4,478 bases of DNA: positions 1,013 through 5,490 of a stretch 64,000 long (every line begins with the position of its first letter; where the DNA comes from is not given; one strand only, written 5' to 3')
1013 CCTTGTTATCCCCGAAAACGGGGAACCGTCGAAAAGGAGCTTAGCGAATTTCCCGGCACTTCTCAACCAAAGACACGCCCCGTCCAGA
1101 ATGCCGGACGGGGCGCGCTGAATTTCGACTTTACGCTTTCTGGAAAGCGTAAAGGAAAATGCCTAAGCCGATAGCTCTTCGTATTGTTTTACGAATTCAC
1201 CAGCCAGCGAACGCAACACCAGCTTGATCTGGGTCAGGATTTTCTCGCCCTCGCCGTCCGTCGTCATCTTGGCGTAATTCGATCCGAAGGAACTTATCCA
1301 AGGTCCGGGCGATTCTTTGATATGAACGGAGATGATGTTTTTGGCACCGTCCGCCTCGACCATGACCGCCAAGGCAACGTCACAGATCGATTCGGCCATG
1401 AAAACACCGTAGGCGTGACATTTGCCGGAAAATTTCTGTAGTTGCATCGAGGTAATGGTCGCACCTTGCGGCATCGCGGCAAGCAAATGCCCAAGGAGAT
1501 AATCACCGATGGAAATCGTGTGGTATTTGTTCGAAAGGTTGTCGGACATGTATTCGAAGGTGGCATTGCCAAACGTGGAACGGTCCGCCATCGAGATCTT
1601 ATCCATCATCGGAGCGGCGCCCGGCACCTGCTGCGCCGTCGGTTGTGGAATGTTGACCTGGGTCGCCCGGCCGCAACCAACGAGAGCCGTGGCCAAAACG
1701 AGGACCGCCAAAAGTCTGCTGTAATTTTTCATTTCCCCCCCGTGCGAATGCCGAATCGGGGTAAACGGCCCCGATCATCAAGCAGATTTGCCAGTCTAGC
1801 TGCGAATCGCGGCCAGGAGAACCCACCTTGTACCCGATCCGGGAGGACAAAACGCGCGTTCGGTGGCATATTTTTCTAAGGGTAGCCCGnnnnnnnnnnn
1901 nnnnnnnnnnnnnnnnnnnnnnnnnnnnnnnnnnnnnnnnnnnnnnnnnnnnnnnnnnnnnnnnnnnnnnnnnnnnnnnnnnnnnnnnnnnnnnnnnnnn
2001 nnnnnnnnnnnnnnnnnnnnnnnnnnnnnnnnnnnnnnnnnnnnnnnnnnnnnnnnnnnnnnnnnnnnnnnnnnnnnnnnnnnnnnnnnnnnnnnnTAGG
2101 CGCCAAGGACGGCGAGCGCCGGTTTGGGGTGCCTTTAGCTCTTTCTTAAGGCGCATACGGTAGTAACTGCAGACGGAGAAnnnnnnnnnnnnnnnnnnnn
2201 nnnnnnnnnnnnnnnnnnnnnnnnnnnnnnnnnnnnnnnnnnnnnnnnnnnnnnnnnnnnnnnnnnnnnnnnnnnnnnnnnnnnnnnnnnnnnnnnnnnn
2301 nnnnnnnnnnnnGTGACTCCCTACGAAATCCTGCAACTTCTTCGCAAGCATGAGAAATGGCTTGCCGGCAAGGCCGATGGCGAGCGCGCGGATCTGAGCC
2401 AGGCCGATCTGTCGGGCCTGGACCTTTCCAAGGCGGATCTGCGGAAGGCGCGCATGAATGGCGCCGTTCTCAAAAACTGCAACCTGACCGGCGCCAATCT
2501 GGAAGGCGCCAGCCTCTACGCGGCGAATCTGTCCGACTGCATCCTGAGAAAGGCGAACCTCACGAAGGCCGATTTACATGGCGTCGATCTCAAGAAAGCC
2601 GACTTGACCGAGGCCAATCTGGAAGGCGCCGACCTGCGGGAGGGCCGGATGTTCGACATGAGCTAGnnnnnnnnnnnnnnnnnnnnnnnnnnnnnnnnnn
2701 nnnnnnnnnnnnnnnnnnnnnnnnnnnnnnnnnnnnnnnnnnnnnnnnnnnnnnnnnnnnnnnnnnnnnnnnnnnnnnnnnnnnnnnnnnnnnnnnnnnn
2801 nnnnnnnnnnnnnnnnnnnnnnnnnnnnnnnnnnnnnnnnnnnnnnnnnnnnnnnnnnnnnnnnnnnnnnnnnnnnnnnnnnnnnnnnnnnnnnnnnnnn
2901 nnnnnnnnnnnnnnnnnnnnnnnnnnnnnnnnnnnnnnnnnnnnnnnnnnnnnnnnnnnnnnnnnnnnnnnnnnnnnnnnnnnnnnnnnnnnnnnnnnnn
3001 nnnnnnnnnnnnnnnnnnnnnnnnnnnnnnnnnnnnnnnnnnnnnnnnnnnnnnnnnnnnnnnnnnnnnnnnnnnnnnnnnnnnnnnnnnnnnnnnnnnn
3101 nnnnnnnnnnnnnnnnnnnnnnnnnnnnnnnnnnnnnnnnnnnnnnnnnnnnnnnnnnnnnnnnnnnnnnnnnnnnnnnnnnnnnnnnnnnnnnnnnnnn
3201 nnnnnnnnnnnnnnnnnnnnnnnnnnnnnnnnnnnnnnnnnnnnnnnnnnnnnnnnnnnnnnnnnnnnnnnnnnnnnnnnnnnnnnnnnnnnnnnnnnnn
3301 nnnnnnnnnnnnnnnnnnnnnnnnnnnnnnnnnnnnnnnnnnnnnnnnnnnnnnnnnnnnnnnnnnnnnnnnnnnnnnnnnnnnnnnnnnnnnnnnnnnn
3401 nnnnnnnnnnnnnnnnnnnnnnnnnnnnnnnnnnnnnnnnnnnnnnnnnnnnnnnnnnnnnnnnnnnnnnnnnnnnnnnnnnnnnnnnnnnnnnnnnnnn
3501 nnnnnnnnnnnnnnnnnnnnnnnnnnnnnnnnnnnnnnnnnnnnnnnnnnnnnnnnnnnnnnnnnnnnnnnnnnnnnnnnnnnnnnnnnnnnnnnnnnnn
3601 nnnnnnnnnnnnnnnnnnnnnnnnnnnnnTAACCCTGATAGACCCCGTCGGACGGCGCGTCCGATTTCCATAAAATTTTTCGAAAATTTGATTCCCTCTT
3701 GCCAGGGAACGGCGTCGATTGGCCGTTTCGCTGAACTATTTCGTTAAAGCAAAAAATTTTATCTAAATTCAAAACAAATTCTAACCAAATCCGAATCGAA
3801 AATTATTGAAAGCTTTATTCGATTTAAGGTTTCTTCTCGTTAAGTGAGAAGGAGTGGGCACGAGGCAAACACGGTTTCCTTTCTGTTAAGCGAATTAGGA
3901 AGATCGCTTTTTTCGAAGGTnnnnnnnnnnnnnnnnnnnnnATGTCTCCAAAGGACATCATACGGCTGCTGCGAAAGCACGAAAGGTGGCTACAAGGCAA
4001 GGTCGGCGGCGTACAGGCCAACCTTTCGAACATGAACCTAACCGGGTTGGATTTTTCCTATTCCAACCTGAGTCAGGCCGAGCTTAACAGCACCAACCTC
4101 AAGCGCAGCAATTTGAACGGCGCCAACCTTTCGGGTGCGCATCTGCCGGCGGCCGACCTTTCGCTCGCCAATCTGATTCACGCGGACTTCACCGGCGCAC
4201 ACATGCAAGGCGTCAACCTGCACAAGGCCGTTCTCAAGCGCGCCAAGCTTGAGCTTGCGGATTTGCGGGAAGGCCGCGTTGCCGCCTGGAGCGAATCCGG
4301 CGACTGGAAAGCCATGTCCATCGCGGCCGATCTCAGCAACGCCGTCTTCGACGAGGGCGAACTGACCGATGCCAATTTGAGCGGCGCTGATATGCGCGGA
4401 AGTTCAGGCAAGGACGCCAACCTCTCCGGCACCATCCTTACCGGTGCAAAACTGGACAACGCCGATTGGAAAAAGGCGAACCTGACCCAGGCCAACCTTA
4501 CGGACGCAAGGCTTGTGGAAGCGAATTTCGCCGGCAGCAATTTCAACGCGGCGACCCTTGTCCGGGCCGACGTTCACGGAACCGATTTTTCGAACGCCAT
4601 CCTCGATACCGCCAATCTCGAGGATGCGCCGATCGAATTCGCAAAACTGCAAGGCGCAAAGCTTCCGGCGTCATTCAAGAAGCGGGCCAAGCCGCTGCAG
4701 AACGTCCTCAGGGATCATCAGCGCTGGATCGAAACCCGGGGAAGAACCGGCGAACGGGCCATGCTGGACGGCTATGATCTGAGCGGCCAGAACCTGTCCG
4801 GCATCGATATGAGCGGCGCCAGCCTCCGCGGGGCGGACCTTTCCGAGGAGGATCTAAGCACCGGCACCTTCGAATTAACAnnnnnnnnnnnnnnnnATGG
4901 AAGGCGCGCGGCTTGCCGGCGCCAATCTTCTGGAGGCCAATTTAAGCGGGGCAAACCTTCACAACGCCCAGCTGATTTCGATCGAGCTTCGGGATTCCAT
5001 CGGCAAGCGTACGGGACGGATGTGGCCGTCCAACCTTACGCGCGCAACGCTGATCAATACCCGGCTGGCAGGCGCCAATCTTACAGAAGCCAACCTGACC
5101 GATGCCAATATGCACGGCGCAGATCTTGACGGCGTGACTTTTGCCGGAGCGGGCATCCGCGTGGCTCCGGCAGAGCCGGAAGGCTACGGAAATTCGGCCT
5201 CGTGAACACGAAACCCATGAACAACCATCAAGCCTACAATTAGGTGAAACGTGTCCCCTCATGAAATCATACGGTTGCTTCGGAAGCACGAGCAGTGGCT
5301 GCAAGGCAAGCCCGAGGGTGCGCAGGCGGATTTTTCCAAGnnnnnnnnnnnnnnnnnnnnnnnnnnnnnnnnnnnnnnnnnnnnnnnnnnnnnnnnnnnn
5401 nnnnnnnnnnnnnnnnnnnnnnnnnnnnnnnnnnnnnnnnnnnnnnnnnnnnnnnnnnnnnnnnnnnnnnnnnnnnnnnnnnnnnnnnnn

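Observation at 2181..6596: Tandem array of three paralogous long pentapeptide-repeat proteins sharing conserved non-repeat helical motifs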

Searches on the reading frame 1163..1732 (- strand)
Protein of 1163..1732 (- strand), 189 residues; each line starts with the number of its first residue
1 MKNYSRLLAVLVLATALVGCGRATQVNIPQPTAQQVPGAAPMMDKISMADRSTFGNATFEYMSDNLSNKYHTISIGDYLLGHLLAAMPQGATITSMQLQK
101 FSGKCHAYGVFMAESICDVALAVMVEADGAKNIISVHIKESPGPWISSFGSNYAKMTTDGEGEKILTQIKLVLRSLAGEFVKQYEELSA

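Call 6: search_protein_families(library=pfam, proteins=[window:1163-1732:-], max_evalue=0.01)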
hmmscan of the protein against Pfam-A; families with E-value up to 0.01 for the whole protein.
window:1163-1732:- (189 aa): 0 families

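Call 7: search_protein_families(library=ncbifam, proteins=[window:1163-1732:-], max_evalue=0.01)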
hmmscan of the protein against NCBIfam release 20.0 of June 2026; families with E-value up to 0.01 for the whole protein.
window:1163-1732:- (189 aa): 1 family
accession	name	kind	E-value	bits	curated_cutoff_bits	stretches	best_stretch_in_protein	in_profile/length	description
NF047847.2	SS_mature_LptM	equivalog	0.00099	19.1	27.7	1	1-22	1-22/31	LPS translocon maturation chaperone LptM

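Call 65: search_protein_families(library=padloc, proteins=[window:1163-1732:-], max_evalue=0.01)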
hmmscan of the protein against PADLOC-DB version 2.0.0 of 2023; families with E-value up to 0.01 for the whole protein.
window:1163-1732:- (189 aa): 0 families

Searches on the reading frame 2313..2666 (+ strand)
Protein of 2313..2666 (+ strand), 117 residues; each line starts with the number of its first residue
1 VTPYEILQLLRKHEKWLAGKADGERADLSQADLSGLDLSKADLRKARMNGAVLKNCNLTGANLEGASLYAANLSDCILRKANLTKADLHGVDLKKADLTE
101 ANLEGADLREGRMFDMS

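Call 6: search_protein_families(library=pfam, proteins=[window:2313-2663:+], max_evalue=0.01)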
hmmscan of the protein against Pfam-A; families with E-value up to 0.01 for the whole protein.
window:2313-2663:+ (117 aa): 4 families
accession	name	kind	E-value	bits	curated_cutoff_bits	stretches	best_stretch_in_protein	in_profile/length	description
PF00805.28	Pentapeptide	-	2.3e-42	142.5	20.2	4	37-75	2-40/40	Pentapeptide repeats (8 copies)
PF13599.13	Pentapeptide_4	-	1e-10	41.9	38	1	31-103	6-78/78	Pentapeptide repeat region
PF13576.12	Pentapeptide_3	-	2.3e-08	34.6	27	1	41-77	10-48/48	Pentapeptide repeats (9 copies)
PF25296.1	Decapeptide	-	0.0013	19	45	0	41-108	5-72/74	Decapeptide repeat region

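Call 85: find_encoding_contigs(protein=window:2313-2666:+, flank=5000, max_places=3)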
Protein window:2313-2666:+ (117 aa): no gene with exactly this product is on record in the collection.

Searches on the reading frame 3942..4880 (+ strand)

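Call 6: search_protein_families(library=pfam, proteins=[window:3942-4880:+], max_evalue=0.01)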
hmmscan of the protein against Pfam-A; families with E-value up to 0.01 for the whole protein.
window:3942-4880:+ (313 aa): 5 families
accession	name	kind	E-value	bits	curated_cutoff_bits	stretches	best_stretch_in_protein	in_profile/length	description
PF00805.28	Pentapeptide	-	2.1e-55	184.2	20.2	9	56-93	1-38/40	Pentapeptide repeats (8 copies)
PF13599.13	Pentapeptide_4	-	1.3e-24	86.5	38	3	129-196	11-78/78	Pentapeptide repeat region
PF13576.12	Pentapeptide_3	-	2.3e-18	66.6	27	2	162-205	2-48/48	Pentapeptide repeats (9 copies)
PF25296.1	Decapeptide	-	3.6e-07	30.4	45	0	58-111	7-60/74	Decapeptide repeat region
PF08242.18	Methyltransf_12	-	0.0099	17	30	0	26-58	16-53/98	Methyltransferase domain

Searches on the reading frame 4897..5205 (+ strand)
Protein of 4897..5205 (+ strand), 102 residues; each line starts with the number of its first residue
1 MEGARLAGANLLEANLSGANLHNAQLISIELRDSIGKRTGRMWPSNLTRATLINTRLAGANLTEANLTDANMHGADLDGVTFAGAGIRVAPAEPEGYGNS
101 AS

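Call 6: search_protein_families(library=pfam, proteins=[window:4897-5205:+], max_evalue=0.01)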
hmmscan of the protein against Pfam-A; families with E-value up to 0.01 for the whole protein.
window:4897-5205:+ (102 aa): 3 families
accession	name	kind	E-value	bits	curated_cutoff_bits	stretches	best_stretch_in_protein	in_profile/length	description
PF00805.28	Pentapeptide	-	4.5e-22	77.7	20.2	2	45-82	1-38/40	Pentapeptide repeats (8 copies)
PF13599.13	Pentapeptide_4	-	3.1e-07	30.8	38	1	46-86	2-42/78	Pentapeptide repeat region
PF13576.12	Pentapeptide_3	-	1.4e-06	28.9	27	1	46-81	11-48/48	Pentapeptide repeats (9 copies)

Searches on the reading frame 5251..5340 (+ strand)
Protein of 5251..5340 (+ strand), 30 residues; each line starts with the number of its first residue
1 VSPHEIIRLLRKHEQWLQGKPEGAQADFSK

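Call 40: search_protein_families(library=pfam, proteins=[window:5251-5340:+], max_evalue=10)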
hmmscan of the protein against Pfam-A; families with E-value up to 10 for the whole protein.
window:5251-5340:+ (30 aa): 0 families
